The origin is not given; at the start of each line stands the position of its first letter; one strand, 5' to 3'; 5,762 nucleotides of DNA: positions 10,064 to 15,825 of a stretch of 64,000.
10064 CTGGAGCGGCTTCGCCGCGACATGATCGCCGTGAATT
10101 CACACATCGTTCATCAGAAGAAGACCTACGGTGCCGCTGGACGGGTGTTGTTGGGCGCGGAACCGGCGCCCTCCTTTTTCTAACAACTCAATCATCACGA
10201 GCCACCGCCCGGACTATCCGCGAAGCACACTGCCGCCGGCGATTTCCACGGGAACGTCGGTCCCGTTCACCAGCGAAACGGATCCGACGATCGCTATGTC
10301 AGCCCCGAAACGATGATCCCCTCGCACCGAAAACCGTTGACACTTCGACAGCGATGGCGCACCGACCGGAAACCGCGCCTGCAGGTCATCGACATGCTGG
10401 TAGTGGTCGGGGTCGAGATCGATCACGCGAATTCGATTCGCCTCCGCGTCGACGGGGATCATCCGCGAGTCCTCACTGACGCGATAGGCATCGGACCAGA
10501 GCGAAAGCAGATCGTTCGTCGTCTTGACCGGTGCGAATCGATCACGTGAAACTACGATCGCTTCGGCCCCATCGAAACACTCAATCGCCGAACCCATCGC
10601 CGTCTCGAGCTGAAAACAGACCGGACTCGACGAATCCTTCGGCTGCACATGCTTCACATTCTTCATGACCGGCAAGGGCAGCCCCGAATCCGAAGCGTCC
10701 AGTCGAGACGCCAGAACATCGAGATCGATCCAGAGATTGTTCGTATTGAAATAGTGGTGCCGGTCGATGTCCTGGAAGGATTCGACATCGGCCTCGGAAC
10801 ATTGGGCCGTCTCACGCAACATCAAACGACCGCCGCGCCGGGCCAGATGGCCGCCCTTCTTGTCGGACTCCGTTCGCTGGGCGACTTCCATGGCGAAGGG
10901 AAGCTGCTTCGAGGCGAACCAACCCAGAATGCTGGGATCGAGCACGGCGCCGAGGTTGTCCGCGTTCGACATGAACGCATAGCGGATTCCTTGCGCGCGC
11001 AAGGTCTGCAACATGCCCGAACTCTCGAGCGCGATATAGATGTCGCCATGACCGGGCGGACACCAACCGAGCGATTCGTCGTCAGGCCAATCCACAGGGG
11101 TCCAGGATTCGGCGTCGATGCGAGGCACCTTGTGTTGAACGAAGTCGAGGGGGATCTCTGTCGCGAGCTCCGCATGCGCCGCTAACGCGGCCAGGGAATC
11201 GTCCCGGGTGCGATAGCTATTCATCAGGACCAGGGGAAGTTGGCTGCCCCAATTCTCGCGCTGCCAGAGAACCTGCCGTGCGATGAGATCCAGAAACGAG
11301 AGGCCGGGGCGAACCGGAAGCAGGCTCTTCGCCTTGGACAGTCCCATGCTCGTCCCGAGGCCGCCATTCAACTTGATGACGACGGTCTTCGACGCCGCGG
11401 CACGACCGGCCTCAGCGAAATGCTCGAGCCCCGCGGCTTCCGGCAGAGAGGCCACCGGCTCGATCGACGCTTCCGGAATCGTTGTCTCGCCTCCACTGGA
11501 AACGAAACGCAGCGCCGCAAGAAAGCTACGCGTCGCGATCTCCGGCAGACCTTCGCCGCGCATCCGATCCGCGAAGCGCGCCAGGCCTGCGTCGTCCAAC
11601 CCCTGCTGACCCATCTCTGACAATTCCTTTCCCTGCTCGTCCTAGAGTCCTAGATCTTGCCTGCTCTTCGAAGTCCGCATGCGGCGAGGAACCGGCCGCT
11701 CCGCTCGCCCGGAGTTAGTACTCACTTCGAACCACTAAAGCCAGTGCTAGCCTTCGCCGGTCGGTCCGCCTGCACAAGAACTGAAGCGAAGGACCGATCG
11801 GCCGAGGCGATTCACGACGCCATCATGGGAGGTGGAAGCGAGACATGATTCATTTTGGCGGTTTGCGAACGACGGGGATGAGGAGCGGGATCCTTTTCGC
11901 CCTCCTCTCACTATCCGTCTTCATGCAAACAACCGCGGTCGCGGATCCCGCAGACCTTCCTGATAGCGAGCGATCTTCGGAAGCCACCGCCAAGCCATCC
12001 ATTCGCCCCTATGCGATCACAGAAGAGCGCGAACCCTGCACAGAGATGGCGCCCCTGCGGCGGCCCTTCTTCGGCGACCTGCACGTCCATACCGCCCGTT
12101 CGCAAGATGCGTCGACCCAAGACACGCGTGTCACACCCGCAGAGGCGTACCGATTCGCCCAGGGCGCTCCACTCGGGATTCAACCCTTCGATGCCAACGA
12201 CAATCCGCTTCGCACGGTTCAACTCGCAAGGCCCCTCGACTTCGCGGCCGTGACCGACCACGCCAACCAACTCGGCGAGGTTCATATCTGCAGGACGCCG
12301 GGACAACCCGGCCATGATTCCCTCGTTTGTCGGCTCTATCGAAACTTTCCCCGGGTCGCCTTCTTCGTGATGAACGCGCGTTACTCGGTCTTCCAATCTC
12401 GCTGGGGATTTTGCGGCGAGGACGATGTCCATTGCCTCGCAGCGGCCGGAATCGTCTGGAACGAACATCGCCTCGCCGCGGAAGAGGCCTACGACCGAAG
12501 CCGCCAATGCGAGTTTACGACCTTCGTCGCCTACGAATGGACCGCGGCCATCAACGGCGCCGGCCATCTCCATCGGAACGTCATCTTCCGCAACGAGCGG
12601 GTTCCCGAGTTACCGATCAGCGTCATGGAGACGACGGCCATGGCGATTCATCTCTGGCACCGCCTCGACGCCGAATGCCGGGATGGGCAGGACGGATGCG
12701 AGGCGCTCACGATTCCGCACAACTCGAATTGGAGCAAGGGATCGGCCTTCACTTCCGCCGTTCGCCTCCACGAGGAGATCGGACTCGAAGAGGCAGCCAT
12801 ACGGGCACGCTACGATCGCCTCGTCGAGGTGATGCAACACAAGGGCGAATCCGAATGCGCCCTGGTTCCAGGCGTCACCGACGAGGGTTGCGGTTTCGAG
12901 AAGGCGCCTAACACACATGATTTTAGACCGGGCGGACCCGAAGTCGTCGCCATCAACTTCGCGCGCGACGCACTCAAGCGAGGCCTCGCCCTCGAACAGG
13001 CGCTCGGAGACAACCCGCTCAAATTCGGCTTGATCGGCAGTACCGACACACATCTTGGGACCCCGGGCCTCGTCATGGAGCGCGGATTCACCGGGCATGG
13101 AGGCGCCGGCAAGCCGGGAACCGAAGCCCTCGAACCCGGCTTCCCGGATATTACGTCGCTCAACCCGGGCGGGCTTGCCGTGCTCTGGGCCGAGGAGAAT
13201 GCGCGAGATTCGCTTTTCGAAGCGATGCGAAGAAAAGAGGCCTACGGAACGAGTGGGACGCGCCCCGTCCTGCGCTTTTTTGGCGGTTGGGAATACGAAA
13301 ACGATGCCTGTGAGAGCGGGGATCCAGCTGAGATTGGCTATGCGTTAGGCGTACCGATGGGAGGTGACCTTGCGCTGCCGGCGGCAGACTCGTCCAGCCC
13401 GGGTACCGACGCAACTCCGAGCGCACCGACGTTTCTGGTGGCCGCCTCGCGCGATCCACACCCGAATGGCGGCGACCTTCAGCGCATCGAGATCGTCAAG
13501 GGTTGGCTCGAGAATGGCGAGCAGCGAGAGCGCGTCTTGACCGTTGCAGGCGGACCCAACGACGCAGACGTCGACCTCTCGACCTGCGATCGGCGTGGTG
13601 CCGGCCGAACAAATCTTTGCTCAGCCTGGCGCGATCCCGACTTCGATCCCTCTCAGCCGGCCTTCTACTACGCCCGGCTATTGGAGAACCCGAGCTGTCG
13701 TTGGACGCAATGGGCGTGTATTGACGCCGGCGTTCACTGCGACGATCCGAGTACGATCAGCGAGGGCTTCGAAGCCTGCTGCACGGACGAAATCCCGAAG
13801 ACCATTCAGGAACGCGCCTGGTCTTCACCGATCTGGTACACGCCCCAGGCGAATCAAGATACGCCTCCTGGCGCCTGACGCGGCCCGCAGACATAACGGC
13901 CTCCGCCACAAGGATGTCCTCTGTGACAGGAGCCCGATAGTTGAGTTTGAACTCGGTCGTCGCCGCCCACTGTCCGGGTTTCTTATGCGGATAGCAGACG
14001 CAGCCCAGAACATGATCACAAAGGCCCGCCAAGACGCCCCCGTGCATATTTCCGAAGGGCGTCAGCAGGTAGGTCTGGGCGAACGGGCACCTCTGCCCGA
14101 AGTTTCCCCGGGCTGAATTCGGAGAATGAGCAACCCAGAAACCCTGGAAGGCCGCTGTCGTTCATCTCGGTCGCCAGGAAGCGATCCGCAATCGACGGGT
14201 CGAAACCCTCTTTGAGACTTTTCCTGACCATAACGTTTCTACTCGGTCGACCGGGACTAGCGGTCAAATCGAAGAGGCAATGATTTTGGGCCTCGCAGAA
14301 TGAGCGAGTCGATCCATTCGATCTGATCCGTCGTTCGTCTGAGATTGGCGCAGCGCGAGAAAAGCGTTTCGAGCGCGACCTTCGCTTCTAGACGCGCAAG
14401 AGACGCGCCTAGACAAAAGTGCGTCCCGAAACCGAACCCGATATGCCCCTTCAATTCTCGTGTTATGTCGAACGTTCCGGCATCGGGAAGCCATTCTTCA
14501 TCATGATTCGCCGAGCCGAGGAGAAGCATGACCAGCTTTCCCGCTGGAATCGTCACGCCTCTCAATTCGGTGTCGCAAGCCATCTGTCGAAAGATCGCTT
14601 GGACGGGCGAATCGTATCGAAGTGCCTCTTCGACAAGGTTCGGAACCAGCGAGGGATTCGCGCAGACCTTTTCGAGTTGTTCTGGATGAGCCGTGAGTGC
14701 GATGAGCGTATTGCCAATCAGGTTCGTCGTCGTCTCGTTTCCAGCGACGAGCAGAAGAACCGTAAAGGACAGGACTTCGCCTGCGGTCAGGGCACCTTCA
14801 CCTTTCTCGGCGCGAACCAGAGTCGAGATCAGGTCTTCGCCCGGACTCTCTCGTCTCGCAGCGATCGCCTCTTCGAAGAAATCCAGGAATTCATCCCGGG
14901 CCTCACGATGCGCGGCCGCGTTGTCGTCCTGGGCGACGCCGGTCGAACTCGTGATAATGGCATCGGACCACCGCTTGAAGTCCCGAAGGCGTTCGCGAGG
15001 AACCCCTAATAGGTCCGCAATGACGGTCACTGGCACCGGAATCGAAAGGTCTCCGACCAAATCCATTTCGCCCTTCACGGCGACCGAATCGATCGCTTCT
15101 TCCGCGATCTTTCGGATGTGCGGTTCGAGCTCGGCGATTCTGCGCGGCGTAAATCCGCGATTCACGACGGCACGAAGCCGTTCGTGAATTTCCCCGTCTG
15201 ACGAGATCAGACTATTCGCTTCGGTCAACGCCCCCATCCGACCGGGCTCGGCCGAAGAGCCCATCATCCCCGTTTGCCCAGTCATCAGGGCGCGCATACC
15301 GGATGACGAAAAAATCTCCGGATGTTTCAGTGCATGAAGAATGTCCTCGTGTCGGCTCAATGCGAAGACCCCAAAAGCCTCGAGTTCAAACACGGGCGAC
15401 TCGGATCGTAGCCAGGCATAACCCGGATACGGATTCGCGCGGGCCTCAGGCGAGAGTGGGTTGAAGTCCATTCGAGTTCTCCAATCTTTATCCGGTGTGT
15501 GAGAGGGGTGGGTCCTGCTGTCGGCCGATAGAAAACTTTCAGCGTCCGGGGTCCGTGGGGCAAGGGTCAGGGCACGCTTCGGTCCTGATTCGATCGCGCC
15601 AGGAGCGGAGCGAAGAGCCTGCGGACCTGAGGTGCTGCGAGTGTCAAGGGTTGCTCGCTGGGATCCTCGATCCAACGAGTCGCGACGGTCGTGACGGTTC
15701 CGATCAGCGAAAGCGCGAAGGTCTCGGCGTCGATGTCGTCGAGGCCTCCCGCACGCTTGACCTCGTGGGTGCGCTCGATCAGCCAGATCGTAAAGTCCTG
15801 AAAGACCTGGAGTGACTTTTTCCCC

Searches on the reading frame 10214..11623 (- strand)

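Call 8: search_protein_families(library=pfam, proteins=[window:10214-11623:-], max_evalue=0.001)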
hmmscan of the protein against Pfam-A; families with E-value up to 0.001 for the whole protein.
window:10214-11623:- (469 aa): 1 family
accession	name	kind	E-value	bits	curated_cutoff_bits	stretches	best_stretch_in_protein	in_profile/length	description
PF01704.24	UDPGP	-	2.2e-122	409.2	22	1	40-444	11-411/413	UTP--glucose-1-phosphate uridylyltransferase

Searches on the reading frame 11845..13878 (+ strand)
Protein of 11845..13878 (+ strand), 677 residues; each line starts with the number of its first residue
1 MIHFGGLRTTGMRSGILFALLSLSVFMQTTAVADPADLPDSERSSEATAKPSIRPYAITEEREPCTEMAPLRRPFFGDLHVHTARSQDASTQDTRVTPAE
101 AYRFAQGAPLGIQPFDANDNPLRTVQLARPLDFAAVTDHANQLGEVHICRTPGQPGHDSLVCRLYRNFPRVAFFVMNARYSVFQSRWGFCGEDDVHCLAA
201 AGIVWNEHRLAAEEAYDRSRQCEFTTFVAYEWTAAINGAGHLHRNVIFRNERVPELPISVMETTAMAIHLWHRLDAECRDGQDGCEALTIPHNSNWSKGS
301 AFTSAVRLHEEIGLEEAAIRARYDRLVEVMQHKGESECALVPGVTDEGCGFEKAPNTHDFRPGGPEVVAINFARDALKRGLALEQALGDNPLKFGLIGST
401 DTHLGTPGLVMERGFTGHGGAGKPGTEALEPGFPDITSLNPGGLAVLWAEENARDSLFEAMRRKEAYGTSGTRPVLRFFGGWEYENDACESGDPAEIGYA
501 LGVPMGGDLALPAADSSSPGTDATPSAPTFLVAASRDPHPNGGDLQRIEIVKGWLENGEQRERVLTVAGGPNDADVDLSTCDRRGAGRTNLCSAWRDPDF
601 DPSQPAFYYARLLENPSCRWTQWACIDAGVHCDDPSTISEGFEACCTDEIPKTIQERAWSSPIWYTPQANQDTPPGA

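Call 8: search_protein_families(library=pfam, proteins=[window:11845-13878:+], max_evalue=0.001)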
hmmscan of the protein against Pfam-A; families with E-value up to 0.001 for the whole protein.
window:11845-13878:+ (677 aa): 1 family
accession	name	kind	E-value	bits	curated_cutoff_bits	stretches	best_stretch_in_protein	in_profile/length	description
PF12228.14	DUF3604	-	3.8e-156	521.4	20.4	1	71-667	3-591/591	Protein of unknown function (DUF3604)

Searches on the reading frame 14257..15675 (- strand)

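Call 8: search_protein_families(library=pfam, proteins=[window:14257-15675:-], max_evalue=0.001)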
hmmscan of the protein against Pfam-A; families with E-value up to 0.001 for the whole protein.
window:14257-15675:- (472 aa): 1 family
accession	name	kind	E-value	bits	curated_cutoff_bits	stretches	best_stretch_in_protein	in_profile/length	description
PF00067.27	p450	-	1.6e-29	103.5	22.8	1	185-457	143-447/462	Cytochrome P450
